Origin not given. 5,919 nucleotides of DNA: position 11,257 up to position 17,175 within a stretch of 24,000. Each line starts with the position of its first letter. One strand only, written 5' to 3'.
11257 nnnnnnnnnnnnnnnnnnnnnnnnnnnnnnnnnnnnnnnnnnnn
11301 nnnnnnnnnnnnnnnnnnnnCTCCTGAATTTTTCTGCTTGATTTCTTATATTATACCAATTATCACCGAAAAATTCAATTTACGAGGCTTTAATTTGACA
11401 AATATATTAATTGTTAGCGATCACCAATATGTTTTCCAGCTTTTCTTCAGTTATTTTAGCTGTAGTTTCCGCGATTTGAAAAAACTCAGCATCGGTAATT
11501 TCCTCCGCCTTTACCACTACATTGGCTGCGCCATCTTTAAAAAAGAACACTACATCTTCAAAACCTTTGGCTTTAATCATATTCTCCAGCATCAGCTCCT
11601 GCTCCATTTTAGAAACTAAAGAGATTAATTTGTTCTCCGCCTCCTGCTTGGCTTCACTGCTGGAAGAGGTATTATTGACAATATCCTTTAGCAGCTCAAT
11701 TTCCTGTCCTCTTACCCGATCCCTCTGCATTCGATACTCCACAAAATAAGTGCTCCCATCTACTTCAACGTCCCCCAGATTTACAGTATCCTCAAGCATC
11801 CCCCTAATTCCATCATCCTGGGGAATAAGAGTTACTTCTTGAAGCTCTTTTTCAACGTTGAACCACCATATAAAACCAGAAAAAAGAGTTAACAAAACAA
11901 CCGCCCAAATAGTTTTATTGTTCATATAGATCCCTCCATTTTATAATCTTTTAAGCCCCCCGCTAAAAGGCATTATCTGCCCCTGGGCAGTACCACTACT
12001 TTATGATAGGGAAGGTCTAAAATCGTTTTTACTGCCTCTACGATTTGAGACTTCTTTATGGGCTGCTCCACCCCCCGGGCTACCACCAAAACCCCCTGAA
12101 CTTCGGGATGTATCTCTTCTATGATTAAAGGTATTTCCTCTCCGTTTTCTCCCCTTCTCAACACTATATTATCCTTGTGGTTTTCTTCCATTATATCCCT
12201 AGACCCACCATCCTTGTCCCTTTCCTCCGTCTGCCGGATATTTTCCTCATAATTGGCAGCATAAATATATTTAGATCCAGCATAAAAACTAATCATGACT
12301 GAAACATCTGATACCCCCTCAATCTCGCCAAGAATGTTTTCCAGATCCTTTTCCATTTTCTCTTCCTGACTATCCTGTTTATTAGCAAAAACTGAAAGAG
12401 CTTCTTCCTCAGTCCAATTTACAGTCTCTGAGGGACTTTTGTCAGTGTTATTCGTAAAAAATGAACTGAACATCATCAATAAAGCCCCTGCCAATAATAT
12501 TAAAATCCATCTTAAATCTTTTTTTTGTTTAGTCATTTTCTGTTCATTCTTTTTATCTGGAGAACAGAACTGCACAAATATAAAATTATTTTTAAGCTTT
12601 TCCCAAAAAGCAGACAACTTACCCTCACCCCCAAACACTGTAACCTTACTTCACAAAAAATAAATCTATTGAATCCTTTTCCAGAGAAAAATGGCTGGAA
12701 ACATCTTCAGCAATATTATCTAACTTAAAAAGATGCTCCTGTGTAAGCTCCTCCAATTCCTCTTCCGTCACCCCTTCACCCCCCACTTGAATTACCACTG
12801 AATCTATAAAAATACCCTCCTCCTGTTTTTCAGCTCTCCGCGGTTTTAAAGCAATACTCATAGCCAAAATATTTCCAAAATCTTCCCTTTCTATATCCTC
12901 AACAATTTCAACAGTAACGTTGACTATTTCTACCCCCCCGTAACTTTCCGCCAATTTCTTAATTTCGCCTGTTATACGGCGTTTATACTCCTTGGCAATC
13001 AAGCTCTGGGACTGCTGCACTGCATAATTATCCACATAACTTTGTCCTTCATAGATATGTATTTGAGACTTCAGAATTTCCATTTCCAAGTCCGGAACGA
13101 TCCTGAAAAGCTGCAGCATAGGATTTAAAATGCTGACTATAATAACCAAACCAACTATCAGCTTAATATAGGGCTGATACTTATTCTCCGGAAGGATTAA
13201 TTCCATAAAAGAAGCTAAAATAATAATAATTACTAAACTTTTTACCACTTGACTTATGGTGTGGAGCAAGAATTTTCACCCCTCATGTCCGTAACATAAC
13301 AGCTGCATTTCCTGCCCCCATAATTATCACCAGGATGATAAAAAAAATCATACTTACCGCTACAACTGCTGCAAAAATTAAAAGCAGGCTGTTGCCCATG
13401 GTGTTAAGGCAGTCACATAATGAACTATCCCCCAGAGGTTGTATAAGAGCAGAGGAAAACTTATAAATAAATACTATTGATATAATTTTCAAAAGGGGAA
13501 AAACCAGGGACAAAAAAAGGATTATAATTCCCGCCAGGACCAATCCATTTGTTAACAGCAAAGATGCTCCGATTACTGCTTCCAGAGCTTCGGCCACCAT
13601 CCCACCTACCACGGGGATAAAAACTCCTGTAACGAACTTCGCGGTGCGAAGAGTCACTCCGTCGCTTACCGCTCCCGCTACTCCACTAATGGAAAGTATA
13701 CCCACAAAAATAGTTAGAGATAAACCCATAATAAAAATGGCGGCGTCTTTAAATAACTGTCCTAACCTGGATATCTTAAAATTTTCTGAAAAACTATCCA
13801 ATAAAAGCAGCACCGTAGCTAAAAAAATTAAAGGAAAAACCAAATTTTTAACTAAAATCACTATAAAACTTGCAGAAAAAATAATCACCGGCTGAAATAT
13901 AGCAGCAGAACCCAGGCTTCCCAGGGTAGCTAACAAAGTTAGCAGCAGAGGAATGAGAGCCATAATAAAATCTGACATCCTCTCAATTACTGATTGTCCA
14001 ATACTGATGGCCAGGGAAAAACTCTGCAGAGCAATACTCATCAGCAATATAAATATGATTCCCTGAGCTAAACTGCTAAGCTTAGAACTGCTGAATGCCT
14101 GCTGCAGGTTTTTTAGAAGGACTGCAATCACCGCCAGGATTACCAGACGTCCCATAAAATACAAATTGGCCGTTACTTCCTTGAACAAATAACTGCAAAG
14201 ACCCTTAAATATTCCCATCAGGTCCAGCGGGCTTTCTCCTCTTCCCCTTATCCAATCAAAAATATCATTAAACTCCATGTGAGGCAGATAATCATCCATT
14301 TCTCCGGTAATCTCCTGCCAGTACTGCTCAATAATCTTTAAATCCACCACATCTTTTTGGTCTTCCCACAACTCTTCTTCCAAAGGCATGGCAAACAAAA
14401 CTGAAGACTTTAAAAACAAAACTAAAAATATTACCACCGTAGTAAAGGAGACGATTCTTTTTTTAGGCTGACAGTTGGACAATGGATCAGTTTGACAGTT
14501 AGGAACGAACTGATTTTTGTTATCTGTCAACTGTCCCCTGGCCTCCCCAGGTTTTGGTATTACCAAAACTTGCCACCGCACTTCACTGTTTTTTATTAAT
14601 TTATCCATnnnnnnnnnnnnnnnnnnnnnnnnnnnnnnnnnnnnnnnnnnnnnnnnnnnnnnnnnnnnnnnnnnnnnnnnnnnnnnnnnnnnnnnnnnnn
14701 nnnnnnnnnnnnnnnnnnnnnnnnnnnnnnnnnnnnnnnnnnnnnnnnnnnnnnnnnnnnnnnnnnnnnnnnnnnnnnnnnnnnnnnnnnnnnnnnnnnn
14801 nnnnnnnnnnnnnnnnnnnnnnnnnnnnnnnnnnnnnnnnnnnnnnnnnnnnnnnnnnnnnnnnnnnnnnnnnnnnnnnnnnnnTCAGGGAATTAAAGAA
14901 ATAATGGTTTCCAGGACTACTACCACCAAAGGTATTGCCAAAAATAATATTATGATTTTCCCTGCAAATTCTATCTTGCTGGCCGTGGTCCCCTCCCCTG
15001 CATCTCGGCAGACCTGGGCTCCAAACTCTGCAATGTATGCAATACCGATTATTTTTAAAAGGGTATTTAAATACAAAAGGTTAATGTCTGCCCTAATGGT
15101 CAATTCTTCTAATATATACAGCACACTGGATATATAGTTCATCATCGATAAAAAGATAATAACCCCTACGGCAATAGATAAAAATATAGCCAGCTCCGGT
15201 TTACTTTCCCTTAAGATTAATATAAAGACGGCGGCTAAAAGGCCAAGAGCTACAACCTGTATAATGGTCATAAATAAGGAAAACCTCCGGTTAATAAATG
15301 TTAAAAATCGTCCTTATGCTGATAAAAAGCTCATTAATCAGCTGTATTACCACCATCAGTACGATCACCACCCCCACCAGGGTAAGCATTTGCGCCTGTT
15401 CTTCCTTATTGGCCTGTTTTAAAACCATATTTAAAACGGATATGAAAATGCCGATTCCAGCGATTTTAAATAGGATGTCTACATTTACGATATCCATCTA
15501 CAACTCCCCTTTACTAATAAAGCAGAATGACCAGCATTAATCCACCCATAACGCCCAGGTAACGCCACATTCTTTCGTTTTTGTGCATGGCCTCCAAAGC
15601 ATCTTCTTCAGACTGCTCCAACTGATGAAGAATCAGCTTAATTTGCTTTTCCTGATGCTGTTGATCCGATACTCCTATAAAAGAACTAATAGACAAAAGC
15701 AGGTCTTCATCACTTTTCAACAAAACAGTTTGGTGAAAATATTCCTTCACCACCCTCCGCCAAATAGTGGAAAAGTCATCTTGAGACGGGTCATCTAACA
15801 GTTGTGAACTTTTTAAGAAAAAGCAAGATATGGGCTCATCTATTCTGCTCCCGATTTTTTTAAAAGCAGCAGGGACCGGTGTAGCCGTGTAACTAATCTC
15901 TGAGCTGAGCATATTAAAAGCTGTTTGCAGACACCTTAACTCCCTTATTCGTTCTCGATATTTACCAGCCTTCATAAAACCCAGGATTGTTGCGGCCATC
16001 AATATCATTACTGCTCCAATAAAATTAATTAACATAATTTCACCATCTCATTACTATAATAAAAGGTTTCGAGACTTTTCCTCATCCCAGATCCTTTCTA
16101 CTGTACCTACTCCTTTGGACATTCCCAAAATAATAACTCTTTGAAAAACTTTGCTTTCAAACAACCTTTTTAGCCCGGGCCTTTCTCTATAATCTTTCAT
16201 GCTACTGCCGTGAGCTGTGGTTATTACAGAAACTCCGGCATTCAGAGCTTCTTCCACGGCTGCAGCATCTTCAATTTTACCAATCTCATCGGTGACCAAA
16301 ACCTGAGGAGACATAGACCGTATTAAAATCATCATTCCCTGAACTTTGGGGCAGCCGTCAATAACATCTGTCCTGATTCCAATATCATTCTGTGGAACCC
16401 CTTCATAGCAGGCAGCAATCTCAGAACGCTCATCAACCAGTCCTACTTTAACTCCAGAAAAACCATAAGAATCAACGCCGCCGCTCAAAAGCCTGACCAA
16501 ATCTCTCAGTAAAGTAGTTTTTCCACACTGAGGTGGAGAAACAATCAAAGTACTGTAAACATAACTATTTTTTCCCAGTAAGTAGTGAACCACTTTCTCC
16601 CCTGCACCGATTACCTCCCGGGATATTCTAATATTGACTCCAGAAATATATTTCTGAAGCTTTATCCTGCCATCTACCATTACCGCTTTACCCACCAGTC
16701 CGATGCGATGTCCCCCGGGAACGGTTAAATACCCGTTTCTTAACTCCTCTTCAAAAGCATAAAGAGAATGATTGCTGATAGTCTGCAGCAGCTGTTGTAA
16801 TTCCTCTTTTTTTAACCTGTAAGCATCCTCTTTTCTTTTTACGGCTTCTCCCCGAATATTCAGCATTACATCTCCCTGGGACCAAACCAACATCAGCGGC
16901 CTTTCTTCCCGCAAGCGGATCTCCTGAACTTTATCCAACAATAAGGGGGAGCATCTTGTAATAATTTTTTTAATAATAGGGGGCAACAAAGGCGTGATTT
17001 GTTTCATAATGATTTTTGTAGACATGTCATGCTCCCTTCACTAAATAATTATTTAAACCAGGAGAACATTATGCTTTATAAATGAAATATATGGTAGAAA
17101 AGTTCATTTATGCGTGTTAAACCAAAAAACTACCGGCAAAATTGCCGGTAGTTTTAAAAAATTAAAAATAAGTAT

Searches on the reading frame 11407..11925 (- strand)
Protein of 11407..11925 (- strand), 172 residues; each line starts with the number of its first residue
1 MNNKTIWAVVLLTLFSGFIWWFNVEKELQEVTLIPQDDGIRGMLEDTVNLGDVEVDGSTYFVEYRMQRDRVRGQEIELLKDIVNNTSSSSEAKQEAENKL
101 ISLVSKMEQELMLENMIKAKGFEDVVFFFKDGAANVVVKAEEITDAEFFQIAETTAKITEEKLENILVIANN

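Call 8: search_protein_families(library=ncbifam, proteins=[window:11407-11925:-])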
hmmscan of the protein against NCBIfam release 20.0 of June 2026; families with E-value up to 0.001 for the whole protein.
window:11407-11925:- (172 aa): 0 families

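Call 47: search_protein_families(library=pfam, proteins=[window:11407-11925:-], max_evalue=0.01)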
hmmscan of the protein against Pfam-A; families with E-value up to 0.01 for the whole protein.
window:11407-11925:- (172 aa): 1 family
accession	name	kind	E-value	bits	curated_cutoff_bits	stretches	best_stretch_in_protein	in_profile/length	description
PF12685.13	SpoIIIAH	-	6.2e-34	118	30.6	1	53-167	76-190/191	SpoIIIAH-like protein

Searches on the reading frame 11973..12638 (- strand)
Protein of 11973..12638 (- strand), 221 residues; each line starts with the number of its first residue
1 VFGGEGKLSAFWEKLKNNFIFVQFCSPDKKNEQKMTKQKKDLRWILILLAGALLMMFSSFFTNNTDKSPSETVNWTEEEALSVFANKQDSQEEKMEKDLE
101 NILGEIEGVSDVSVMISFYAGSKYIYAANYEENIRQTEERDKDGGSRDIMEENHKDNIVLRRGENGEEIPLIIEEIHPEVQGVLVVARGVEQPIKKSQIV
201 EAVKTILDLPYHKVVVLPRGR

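Call 8: search_protein_families(library=ncbifam, proteins=[window:11973-12638:-])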
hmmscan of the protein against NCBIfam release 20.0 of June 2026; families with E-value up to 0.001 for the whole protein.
window:11973-12638:- (221 aa): 1 family
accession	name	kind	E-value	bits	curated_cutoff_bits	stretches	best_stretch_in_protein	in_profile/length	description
TIGR02830.1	spore_III_AG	equivalog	1.8e-47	161.2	147.7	1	45-219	7-185/186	stage III sporulation protein AG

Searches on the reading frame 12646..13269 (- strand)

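Call 8: search_protein_families(library=ncbifam, proteins=[window:12646-13269:-])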
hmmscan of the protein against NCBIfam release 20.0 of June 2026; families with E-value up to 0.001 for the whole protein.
window:12646-13269:- (207 aa): 1 family
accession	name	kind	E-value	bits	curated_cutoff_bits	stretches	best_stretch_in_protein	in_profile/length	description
TIGR02896.1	spore_III_AF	equivalog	4.5e-16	59.1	61.3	1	6-105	4-104/106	stage III sporulation protein AF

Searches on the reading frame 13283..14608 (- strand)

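Call 8: search_protein_families(library=ncbifam, proteins=[window:13283-14608:-])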
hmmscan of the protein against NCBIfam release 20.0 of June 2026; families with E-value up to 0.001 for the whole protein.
window:13283-14608:- (441 aa): 1 family
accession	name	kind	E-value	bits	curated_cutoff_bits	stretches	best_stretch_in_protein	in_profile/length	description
TIGR02829.1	spore_III_AE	equivalog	1e-107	360.7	247.45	1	50-433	2-381/381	stage III sporulation protein AE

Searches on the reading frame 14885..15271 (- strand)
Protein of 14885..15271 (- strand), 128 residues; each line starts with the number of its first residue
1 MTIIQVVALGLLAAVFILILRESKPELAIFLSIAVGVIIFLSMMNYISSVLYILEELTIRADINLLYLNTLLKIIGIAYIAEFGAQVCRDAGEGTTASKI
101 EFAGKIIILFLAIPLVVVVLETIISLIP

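Call 9: search_protein_families(library=pfam, proteins=[window:14885-15271:-])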
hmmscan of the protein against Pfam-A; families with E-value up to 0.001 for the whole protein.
window:14885-15271:- (128 aa): 1 family
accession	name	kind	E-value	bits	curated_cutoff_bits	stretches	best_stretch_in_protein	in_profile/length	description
PF06686.16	SpoIIIAC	-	4.1e-32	110.6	24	2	71-126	1-56/56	Stage III sporulation protein AC/AD protein family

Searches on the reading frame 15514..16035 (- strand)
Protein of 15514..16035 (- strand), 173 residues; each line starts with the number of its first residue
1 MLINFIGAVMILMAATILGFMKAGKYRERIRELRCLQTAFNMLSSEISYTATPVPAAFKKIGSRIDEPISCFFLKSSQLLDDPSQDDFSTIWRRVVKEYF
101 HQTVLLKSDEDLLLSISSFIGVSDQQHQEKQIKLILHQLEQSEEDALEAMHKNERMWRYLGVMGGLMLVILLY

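Call 9: search_protein_families(library=pfam, proteins=[window:15514-16035:-])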
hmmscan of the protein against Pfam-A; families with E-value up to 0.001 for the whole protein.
window:15514-16035:- (173 aa): 1 family
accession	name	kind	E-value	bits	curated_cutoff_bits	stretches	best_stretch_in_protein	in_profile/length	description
PF09548.15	Spore_III_AB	-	1.3e-52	178.7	32.5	1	5-173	2-170/170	Stage III sporulation protein AB (spore_III_AB)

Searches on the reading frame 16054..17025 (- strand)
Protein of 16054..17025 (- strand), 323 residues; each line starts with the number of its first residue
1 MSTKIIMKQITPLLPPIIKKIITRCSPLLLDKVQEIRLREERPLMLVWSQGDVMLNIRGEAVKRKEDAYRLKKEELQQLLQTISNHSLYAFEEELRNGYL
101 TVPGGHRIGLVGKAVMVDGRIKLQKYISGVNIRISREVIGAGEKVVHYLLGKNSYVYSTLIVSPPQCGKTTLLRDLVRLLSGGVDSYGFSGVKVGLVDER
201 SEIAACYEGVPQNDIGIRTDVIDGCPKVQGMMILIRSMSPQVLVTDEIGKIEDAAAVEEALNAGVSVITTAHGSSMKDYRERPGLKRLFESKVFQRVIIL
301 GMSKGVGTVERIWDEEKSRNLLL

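Call 9: search_protein_families(library=pfam, proteins=[window:16054-17025:-])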
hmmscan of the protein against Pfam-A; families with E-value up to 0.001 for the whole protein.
window:16054-17025:- (323 aa): 2 families
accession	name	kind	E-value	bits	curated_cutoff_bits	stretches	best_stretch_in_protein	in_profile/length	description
PF19568.5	Spore_III_AA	-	3.3e-105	352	27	1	8-317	5-303/306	Sporulation stage III, protein AA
PF03266.21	NTPase_1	-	1.4e-05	25.5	23.9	0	160-280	3-145/168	NTPase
